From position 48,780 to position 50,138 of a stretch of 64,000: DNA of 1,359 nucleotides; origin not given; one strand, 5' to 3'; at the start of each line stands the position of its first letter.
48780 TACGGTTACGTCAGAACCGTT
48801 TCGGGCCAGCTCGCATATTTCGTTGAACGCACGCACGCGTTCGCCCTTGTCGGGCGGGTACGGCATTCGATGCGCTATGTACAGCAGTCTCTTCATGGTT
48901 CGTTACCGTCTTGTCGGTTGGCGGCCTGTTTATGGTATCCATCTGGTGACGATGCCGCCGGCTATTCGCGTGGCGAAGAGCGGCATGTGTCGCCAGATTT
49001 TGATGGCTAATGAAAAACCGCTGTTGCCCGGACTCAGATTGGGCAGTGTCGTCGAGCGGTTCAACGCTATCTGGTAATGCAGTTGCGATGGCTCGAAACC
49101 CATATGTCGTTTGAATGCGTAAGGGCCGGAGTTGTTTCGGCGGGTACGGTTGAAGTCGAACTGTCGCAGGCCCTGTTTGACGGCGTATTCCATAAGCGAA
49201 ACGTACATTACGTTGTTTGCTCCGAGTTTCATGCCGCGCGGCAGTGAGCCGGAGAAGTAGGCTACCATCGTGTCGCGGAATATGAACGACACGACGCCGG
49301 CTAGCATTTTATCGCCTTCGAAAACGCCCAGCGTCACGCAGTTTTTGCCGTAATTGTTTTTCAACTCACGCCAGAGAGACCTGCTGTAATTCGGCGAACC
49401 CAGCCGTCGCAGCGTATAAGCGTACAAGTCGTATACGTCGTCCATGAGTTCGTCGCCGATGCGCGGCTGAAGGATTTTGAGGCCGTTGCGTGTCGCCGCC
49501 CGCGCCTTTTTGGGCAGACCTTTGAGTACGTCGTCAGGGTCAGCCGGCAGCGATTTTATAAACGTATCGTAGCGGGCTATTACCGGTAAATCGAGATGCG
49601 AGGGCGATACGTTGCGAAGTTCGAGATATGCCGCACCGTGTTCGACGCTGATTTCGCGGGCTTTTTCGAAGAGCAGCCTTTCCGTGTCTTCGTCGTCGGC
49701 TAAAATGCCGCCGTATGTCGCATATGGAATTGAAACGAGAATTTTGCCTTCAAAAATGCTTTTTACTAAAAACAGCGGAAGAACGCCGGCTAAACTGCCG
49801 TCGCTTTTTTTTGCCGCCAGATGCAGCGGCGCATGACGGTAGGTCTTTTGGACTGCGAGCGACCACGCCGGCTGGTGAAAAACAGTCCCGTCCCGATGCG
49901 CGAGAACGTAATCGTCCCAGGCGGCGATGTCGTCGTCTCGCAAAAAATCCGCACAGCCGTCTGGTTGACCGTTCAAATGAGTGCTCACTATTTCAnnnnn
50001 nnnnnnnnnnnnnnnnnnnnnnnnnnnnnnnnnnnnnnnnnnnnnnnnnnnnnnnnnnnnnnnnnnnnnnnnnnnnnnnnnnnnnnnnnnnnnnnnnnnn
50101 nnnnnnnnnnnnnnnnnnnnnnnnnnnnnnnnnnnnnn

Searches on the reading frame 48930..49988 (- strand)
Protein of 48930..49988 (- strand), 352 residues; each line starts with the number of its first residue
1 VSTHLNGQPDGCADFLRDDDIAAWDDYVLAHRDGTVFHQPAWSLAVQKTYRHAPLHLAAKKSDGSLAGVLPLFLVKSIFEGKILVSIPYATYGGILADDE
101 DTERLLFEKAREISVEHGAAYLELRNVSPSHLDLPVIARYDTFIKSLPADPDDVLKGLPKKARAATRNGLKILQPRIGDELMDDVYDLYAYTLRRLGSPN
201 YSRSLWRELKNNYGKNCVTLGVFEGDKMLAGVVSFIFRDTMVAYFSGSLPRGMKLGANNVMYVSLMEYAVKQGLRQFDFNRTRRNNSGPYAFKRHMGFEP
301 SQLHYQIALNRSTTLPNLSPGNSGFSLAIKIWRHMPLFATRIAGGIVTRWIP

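Call 5: search_protein_families(library=pfam, proteins=[window:48930-49988:-], max_evalue=0.01)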
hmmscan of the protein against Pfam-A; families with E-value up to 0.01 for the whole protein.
window:48930-49988:- (352 aa): 3 families
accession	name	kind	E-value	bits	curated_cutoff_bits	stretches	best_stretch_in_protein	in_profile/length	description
PF13480.13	Acetyltransf_6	-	2.5e-13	50.8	22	1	163-294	12-143/143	Acetyltransferase (GNAT) domain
PF04339.18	FemAB_like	-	1.2e-05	25.1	27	1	136-278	168-310/369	Peptidogalycan biosysnthesis/recognition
PF02388.22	FemAB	-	8.4e-05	22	24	1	228-280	307-359/406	FemAB family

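Call 6: search_protein_families(library=ncbifam, proteins=[window:48930-49988:-], max_evalue=0.01)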
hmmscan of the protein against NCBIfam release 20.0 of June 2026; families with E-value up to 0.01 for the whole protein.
window:48930-49988:- (352 aa): 1 family
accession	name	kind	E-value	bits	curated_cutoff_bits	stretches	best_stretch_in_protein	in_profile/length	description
TIGR03019.1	pepcterm_femAB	equivalog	3.3e-89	299.2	260.35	1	22-352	1-330/330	FemAB family XrtA/PEP-CTERM system-associated protein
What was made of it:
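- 48930..49988 (-): FemAB-family XrtA/PEP-CTERM-associated protein. Its start lies 4 nt after the fused gene's stop. TIGR03019 at 299 bits, above the 260 cut-off (call 6).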
